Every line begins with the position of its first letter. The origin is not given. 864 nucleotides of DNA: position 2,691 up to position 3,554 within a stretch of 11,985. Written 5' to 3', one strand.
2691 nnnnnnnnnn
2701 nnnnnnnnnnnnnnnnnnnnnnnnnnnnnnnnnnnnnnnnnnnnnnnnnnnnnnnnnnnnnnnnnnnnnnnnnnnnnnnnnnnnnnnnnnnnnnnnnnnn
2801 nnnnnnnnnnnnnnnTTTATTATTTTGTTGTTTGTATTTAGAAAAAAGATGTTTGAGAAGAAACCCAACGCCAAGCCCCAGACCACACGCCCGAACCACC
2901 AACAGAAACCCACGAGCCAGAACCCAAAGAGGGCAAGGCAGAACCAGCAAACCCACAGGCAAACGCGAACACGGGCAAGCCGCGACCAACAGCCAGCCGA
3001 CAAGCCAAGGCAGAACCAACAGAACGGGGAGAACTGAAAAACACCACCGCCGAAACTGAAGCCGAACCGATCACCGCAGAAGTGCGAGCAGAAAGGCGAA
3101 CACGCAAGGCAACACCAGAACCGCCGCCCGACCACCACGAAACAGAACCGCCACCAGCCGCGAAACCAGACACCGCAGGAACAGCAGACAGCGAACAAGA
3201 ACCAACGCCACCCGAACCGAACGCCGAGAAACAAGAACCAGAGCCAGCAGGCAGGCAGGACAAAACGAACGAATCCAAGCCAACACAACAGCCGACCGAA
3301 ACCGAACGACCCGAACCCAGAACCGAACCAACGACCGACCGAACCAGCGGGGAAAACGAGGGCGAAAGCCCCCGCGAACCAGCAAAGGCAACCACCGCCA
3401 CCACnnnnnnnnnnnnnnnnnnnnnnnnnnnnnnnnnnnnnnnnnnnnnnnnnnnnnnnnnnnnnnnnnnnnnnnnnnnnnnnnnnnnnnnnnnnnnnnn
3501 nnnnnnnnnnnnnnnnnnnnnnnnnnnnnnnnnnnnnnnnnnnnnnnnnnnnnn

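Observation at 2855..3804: About 950 nt with virtually no thymine on one strand (no adenine on the other) inside an AT-rich replicon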

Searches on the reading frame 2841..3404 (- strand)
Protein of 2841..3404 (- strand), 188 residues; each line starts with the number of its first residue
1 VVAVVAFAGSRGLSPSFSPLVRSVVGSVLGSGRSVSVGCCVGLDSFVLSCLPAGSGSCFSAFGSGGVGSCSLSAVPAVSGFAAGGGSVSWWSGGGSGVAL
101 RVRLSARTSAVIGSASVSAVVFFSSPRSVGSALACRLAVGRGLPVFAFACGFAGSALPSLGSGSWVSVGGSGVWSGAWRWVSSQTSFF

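Call 50: search_protein_families(library=pfam, proteins=[window:2841-3404:-], max_evalue=1)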
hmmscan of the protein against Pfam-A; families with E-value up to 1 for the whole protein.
window:2841-3404:- (188 aa): 0 families

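Call 51: search_protein_families(library=phrogs, proteins=[window:2841-3404:-], max_evalue=1)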
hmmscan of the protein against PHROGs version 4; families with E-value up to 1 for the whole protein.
window:2841-3404:- (188 aa): 1 family
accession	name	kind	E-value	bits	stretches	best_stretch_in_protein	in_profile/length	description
phrog_7831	-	unknown function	0.021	15.9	1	113-147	31-65/70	-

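Call 57: search_solved_structures(query=A2, max_evalue=10, show_alignments=3)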
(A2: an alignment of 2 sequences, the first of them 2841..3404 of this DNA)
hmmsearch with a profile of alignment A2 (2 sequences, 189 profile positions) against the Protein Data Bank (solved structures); distinct sequences matched with E-value up to 10: 1.
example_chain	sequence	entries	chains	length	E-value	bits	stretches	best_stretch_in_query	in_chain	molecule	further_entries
5zme_A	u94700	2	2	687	1.6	11.7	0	61-87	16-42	ATPase ARSA1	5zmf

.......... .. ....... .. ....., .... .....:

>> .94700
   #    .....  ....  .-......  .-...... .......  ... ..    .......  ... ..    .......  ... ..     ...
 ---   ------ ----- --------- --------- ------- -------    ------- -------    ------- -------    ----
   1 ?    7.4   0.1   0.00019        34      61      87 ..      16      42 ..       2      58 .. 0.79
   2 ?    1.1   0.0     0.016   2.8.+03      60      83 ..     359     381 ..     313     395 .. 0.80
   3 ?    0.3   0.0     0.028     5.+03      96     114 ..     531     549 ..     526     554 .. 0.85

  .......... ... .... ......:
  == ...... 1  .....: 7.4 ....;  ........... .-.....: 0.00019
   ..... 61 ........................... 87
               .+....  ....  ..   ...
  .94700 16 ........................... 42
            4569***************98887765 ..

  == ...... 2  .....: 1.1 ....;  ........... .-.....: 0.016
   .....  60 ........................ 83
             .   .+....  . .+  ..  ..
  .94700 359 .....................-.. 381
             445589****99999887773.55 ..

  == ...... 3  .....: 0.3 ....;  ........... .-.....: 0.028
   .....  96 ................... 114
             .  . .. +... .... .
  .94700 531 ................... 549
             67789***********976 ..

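Call 58: search_protein_families(library=ncbifam, proteins=[window:2841-3404:-], max_evalue=10)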
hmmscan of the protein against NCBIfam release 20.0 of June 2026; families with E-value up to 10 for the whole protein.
window:2841-3404:- (188 aa): 0 families

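Call 60: search_protein_representatives(protein=window:2841-3404:-)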
Query: 188 residues. Proteins with E-value up to 0.001 (for the whole library): 573; up to 1e-10: 310; up to 1e-30: 38. The best 150 are listed.
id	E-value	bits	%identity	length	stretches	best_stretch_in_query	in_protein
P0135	4.3e-76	271.5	79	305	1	4-188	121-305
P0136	2.3e-65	236.5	75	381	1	3-187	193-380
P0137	5.9e-62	225.3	73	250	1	2-188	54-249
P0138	2.9e-59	216.6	68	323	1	2-187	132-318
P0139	1.2e-47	178.7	60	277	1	3-188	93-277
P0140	5.9e-46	173.2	54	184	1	4-181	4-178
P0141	2.0e-42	161.6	58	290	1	4-188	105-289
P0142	2.8e-42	161.2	56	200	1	4-188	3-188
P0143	3.0e-41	157.8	57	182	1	20-188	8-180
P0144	2.5e-40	154.8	56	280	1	4-178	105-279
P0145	2.0e-39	151.9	56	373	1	5-186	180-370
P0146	5.6e-38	147.2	56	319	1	3-188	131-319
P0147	8.9e-37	143.2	54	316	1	3-184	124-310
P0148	2.9e-36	141.6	57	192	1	6-188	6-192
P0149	3.3e-36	141.4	58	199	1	4-183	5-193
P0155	1.3e-33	132.9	49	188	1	5-188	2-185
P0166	5.2e-32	127.7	46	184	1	3-181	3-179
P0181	8.1e-28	114.0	42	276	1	3-184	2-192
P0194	6.7e-26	107.8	40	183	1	5-182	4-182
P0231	6.8e-21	91.5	38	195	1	5-182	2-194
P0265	1.9e-18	83.5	34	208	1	3-182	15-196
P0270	1.1e-17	80.9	36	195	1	5-183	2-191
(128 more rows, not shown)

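Call 61: predict_structure(protein=window:2841-3404:-)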
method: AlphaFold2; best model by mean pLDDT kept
length: 188 residues; sequences in the alignment: 1
mean_pLDDT: 36.5   pTM: 0.28
mean pLDDT of the five models: 36.5, 35.1, 33.5, 31.6, 25.4
residues with pLDDT >= 90: 0; 70-90: 0; 50-70: 13; < 50: 175
segments of 3 or more residues with pLDDT < 50: 1-20, 34-36, 41-188
pLDDT, mean of each block of 10 residues (from residue 1): 43 42 51 50 42 41 33 25 31 32 34 32 31 39 40 38 31 30 27
secondary structure, 60 per line:
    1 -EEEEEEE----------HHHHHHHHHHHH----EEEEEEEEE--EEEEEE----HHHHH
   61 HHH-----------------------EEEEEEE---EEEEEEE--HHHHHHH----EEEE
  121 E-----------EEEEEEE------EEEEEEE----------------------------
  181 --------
elements in order: E2-8 H19-30 E35-43 E46-51 H56-63 E87-93 E97-103 H106-112 E117-121 E133-139 E146-152

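Call 64: search_protein_families(library=pfam, proteins=[P0194, P0140, P0231, P0270, P0166, P0265, P0155, P0181], max_evalue=1)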
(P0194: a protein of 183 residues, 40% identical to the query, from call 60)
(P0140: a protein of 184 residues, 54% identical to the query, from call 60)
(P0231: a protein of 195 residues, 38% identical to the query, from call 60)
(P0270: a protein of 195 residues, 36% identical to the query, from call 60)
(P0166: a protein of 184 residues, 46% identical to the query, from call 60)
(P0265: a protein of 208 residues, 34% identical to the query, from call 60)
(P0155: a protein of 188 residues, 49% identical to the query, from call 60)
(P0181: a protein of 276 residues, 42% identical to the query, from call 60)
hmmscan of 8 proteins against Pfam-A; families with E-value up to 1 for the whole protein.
P0194 (183 aa): 4 families
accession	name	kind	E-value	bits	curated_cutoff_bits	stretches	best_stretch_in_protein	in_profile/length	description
PF02481.21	DNA_processg_A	-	3.9e-08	33.2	29.6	1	2-60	45-103/212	DNA recombination-mediator protein A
PF12694.12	cpYpsA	-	0.0047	17.1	26.2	1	34-143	1-90/145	Circularly permutated YpsA SLOG family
PF10686.14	YAcAr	-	0.032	14.5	28.2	1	2-58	1-57/66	YspA, cpYpsA-related SLOG family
PF18306.6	LDcluster4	-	0.051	13.6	26.3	1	4-126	4-103/151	SLOG cluster4 family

P0140 (184 aa): 1 family
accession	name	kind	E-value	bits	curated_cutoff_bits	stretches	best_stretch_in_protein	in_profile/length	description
PF02481.21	DNA_processg_A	-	0.00012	21.8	29.6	1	4-147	46-189/212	DNA recombination-mediator protein A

P0231 (195 aa): 2 families
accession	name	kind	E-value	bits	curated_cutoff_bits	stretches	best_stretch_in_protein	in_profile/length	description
PF02481.21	DNA_processg_A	-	0.00059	19.5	29.6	1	4-58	49-101/212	DNA recombination-mediator protein A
PF08670.17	MEKHLA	-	0.12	12.7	23.7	1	89-127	94-131/143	MEKHLA domain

P0270 (195 aa): 1 family
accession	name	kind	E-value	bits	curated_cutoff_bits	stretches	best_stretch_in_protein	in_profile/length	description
PF02481.21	DNA_processg_A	-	0.00011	21.9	29.6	1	2-52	47-97/212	DNA recombination-mediator protein A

P0166 (184 aa): 4 families
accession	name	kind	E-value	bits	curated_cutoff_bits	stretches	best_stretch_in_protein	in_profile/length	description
PF02481.21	DNA_processg_A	-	5.7e-06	26.1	29.6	1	3-146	45-187/212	DNA recombination-mediator protein A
PF10686.14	YAcAr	-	0.071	13.4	28.2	1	6-47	4-46/66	YspA, cpYpsA-related SLOG family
PF13937.11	DUF4212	-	0.13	13.1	30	1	130-173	15-58/79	Domain of unknown function (DUF4212)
PF02786.22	CPSase_L_D2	-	0.24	11.3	19.8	1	41-81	25-65/211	Carbamoyl-phosphate synthase L chain, ATP binding domain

P0265 (208 aa): 2 families
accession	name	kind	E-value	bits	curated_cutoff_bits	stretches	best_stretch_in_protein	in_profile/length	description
PF13407.12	Peripla_BP_4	-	0.012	15.6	35.1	1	95-166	23-89/258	Periplasmic binding protein domain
PF02481.21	DNA_processg_A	-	0.3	10.7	29.6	0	16-63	46-93/212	DNA recombination-mediator protein A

P0155 (188 aa): 2 families
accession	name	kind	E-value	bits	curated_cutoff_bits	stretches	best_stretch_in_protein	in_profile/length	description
PF02481.21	DNA_processg_A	-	2.5e-05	24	29.6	1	2-154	47-193/212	DNA recombination-mediator protein A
PF14015.11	DUF4231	-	0.11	13.4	24.7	1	96-152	7-63/103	Protein of unknown function (DUF4231)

P0181 (276 aa): 2 families
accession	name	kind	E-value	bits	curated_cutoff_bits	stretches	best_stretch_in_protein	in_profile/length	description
PF13692.12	Glyco_trans_1_4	-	0.00021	22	27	1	73-160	19-111/142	Glycosyl transferases group 1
PF02481.21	DNA_processg_A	-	0.0039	16.9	29.6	1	4-58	47-101/212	DNA recombination-mediator protein A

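Call 71: find_related_loci(query=A4, collection=metagenome_contigs, flank=6000)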
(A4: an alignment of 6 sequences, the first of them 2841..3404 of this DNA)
Query A4 (188 aa) in metagenome_contigs; peptide patterns used: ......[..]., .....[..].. (x = any residue, [..] = any of these).
465 stretches matched a pattern; 72 encode a relative of the query (tblastn E <= 1e-3); 72 distinct loci.
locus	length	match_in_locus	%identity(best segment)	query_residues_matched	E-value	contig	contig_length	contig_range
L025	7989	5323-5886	97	1-188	1e-102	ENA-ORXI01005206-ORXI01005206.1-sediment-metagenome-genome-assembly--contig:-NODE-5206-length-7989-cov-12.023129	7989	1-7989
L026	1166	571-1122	91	1-188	4e-93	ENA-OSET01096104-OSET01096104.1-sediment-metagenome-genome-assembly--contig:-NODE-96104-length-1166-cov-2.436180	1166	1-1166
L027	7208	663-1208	80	7-188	2e-77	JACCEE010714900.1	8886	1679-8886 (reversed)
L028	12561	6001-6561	71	2-188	1e-75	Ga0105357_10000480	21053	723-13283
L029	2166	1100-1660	71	2-188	7e-78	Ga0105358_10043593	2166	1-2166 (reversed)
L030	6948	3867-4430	77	1-188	4e-71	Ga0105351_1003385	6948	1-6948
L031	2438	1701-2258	72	1-188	4e-69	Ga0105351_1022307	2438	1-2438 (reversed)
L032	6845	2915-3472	78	6-188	2e-68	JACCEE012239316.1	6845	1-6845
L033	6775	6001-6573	69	1-188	7e-68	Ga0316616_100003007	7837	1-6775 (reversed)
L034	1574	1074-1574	72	2-168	6e-70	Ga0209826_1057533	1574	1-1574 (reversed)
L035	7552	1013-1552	77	10-188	4e-62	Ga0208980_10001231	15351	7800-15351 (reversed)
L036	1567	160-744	66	1-188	2e-63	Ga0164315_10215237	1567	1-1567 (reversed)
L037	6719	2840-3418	68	2-188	4e-60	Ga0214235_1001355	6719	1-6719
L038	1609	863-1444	68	1-188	4e-56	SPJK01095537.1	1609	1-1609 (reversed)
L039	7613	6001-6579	56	4-188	2e-46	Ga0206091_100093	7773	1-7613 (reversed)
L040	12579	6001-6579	56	4-188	2e-46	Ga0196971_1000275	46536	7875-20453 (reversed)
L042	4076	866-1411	59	6-188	2e-39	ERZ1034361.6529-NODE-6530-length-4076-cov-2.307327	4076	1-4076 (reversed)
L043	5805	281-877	48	4-188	5e-39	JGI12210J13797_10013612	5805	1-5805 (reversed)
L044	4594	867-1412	58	6-188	3e-38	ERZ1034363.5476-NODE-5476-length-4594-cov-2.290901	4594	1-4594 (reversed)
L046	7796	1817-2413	47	4-188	1e-36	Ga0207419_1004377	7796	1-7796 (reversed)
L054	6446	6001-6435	48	6-152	2e-28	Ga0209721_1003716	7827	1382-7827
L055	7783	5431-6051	37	2-184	2e-28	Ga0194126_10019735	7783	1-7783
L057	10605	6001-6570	40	1-188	4e-24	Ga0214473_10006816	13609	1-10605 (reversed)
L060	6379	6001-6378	50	4-125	1e-21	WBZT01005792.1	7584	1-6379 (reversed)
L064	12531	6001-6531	57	4-172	1e-40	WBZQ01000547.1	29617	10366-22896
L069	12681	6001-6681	39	2-188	9e-19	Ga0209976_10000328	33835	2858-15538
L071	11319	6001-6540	35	3-188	6e-18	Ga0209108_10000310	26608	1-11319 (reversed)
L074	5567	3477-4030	50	4-188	3e-26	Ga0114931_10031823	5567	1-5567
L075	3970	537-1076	49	10-188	1e-15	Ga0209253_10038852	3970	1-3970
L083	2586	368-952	44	5-183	1e-12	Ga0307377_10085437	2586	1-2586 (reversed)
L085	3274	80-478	46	57-188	2e-12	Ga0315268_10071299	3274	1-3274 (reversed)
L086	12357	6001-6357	41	5-117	7e-12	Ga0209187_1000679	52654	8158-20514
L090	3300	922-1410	41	5-167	7e-10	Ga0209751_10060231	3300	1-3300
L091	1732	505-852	32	4-116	6e-8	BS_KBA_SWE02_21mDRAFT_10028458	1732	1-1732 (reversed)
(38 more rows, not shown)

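Call 72: find_related_loci(query=A4, collection=viral_contigs, flank=6000)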
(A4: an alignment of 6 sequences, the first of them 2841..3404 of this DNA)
Query A4 (188 aa) in viral_contigs; peptide patterns used: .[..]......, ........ (x = any residue, [..] = any of these).
32 stretches matched a pattern; 3 encode a relative of the query (tblastn E <= 1e-3); 3 distinct loci.
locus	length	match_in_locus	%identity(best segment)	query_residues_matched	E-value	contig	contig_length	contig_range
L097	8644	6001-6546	45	5-187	2e-23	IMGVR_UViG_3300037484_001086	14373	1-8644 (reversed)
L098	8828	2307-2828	43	2-180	2e-18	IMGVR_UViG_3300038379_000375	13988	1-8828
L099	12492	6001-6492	40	23-187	4e-11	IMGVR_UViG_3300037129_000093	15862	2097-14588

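Call 73: find_related_loci(query=A4, collection=genome_contigs, flank=6000)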
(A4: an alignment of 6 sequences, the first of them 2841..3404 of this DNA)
Query A4 (188 aa) in genome_contigs; peptide patterns used: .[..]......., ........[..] (x = any residue, [..] = any of these).
51 stretches matched a pattern; 4 encode a relative of the query (tblastn E <= 1e-3); 4 distinct loci.
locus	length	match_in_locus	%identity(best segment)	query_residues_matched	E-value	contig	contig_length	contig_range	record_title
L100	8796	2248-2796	59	4-185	2e-51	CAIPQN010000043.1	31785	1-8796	MAG: uncultured proteobacterium isolate MJ111018B_bin-0537 genome assembly, contig: bin-0537:043/110, whole genome shotg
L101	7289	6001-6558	58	4-188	1e-45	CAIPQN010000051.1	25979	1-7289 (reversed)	MAG: uncultured proteobacterium isolate MJ111018B_bin-0537 genome assembly, contig: bin-0537:051/110, whole genome shotg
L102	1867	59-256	63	122-188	2e-17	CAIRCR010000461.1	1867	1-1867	MAG: uncultured proteobacterium isolate KT_bin-2439 genome assembly, contig: bin-2439:461/552, whole genome shotgun sequ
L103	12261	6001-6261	34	85-163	7e-5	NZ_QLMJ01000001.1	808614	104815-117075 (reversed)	Actinoplanes lutulentus strain CGMCC 4.7090 Ga0171608_101, whole genome shotgun sequence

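Call 79: search_protein_families(library=pfam, proteins=[L033:2149-2826:+, L085:1301-2137:+, L064:8366-9307:+, L035:2616-3518:+, L043:4960-5805:+, L064:6822-7880:+, L040:6787-7173:+, L054:4416-5024:+, L090:2272-3081:+, L039:7017-7550:+], max_evalue=0.001)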
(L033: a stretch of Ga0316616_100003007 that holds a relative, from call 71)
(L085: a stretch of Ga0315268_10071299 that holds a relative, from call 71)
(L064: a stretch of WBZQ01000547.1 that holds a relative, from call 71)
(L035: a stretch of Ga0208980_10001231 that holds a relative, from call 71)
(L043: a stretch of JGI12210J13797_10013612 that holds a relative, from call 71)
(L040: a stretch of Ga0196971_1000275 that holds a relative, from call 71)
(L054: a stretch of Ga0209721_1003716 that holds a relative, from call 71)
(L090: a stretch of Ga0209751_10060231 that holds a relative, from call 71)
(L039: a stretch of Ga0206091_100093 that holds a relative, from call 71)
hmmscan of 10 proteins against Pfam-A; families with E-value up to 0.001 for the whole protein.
L033:2149-2826:+ (226 aa): 1 family
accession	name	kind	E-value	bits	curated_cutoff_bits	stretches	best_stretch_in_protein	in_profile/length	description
PF00239.26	Resolvase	-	3e-29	102.4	23.3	1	3-144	1-143/145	Resolvase, N terminal domain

L085:1301-2137:+ (279 aa): 0 families

L064:8366-9307:+ (314 aa): 1 family
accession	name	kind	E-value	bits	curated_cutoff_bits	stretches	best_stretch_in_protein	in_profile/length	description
PF05565.16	Sipho_Gp157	-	1.4e-52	178.5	28.6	1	152-314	1-162/162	Siphovirus Gp157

L035:2616-3518:+ (301 aa): 0 families

L043:4960-5805:+ (282 aa): 5 families
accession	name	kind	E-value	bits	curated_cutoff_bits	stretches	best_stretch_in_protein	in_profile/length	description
PF01381.28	HTH_3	-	4.9e-15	55.7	23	1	228-281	1-55/55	Helix-turn-helix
PF13560.12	HTH_31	-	5.6e-12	46.2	27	1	225-281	3-61/64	Helix-turn-helix domain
PF12844.13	HTH_19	-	1.6e-07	31.5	30.2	1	225-282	1-59/64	Helix-turn-helix domain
PF13443.12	HTH_26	-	8.9e-07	29.5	22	1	227-282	1-58/63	Cro/C1-type HTH DNA-binding domain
PF13413.12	HTH_25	-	4.8e-05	23.5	24.6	1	228-265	2-39/62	Helix-turn-helix domain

L064:6822-7880:+ (353 aa): 1 family
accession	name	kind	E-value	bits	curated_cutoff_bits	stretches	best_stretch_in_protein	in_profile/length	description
PF06067.16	DUF932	-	8.6e-55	186.4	23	1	116-342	1-227/227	Domain of unknown function (DUF932)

L040:6787-7173:+ (129 aa): 0 families

L054:4416-5024:+ (203 aa): 1 family
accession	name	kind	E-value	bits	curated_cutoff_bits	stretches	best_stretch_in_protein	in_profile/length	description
PF00565.23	SNase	-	1e-15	58.5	21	1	86-181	1-106/107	Staphylococcal nuclease homologue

L090:2272-3081:+ (270 aa): 0 families

L039:7017-7550:+ (178 aa): 0 families

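Call 80: search_protein_families(library=pfam, proteins=[L044:1908-2459:+, L043:3391-4728:+, L046:2707-3669:-, L069:55-1518:+, L069:7288-7935:+, L098:2917-3534:+, L099:11016-12458:+, L040:2360-4204:+, L040:3912-5165:+, L046:24-1766:+], max_evalue=0.001)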
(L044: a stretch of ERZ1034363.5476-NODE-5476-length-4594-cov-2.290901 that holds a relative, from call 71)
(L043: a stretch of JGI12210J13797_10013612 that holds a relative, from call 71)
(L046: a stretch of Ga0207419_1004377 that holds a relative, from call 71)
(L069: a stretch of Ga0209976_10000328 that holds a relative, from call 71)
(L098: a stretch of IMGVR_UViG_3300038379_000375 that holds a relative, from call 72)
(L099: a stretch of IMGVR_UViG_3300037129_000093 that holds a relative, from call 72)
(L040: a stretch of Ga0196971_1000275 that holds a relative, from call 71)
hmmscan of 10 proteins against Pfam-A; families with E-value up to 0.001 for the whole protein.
L044:1908-2459:+ (184 aa): 0 families

L043:3391-4728:+ (446 aa): 0 families

L046:2707-3669:- (321 aa): 0 families

L069:55-1518:+ (488 aa): 0 families

L069:7288-7935:+ (216 aa): 0 families

L098:2917-3534:+ (206 aa): 1 family
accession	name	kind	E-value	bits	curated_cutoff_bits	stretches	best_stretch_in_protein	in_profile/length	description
PF04434.22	SWIM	-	6.5e-05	22.8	19.6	1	68-94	1-33/38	SWIM zinc finger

L099:11016-12458:+ (481 aa): 1 family
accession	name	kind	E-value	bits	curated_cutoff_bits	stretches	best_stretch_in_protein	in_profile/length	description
PF05136.18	Phage_portal_2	-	2.6e-05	24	32.9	0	193-317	192-328/354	Phage portal protein, lambda family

L040:2360-4204:+ (615 aa): 0 families

L040:3912-5165:+ (418 aa): 5 families
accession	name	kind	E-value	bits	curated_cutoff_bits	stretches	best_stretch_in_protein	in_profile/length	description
PF13401.12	AAA_22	-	9.7e-15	55.5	27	1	135-264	5-127/130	AAA domain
PF13191.12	AAA_16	-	4.3e-08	34.3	32.6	1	121-246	12-159/167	AAA ATPase domain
PF25199.1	nSTAND_NTPase5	-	1.2e-05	25.6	34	0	134-242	40-119/145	Novel STAND NTPase 5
PF00004.35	AAA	-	0.00027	21.8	21.2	1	139-235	2-73/131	ATPase family associated with various cellular activities (AAA)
PF00005.33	ABC_tran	-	0.00038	21.5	25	1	125-213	1-88/137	ABC transporter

L046:24-1766:+ (581 aa): 0 families

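Call 86: search_protein_families(library=pfam, proteins=[L086:5621-5974:+, L028:5265-5759:+, L031:934-1443:+, L038:124-552:+, L060:5565-5963:+, L074:2930-3463:+, L075:3-449:+, L099:5330-5941:+, L042:180-794:+, L035:22-675:+], max_evalue=1)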
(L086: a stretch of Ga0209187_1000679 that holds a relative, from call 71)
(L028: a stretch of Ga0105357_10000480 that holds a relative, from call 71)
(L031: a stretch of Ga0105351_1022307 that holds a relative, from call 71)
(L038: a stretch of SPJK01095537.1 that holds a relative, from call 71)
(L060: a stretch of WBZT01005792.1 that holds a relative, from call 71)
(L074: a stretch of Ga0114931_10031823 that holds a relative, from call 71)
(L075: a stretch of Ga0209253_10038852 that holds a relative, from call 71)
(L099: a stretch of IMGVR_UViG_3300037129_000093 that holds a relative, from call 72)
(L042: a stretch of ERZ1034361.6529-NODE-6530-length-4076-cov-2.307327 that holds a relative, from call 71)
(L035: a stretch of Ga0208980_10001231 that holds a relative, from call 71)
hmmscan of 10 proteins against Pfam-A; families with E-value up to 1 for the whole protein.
L086:5621-5974:+ (118 aa): 0 families

L028:5265-5759:+ (165 aa): 0 families

L031:934-1443:+ (170 aa): 1 family
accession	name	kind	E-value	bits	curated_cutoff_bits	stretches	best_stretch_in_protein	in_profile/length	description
PF25727.1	UL74A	-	0.072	13.2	27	1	8-19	21-32/54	Cytomegalovirus UL74A protein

L038:124-552:+ (143 aa): 0 families

L060:5565-5963:+ (133 aa): 0 families

L074:2930-3463:+ (178 aa): 0 families

L075:3-449:+ (149 aa): 0 families

L099:5330-5941:+ (204 aa): 1 family
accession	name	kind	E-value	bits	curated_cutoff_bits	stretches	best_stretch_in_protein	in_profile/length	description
PF05036.18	SPOR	-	0.027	15.2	21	1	139-199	6-72/76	SPOR domain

L042:180-794:+ (205 aa): 0 families

L035:22-675:+ (218 aa): 1 family
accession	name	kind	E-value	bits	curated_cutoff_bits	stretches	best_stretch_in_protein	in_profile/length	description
PF12821.13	ThrE_2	-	0.13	13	27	1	145-197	29-81/129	Threonine/Serine exporter, ThrE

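Call 96: search_protein_families(library=padloc, proteins=[window:2841-3404:-, P0194, P0140, P0166, P0155, P0231, P0270], max_evalue=1)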
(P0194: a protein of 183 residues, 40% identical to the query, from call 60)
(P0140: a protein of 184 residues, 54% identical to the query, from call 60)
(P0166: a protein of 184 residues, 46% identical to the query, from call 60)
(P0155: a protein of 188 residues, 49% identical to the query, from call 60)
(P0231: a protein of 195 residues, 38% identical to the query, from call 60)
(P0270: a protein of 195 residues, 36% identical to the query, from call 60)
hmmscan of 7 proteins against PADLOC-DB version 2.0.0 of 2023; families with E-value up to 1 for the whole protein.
window:2841-3404:- (188 aa): 0 families

P0194 (183 aa): 2 families
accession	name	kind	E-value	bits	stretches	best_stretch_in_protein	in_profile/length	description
PDLC03927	PsyrA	-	2.9e-06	24.7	1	3-56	133-186/398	-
PDLC03961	ShosA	-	3.9e-06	24.3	1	2-56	116-170/303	-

P0140 (184 aa): 0 families

P0166 (184 aa): 2 families
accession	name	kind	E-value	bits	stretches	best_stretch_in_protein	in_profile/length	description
PDLC03961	ShosA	-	3.4e-08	31.1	1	4-55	117-169/303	-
PDLC03927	PsyrA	-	2.1e-05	21.8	1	5-56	134-186/398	-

P0155 (188 aa): 0 families

P0231 (195 aa): 3 families
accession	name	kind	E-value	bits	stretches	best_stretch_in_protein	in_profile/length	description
PDLC03961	ShosA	-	0.00051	17.4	1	6-56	122-170/303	-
PDLC03927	PsyrA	-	0.037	11.1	1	2-52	134-182/398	-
PDLC00412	ThsA1|ThsA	-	0.087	9.9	1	15-58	135-178/314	STALD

P0270 (195 aa): 1 family
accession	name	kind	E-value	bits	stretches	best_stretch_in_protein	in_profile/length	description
PDLC03961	ShosA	-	0.009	13.3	1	4-51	120-167/303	-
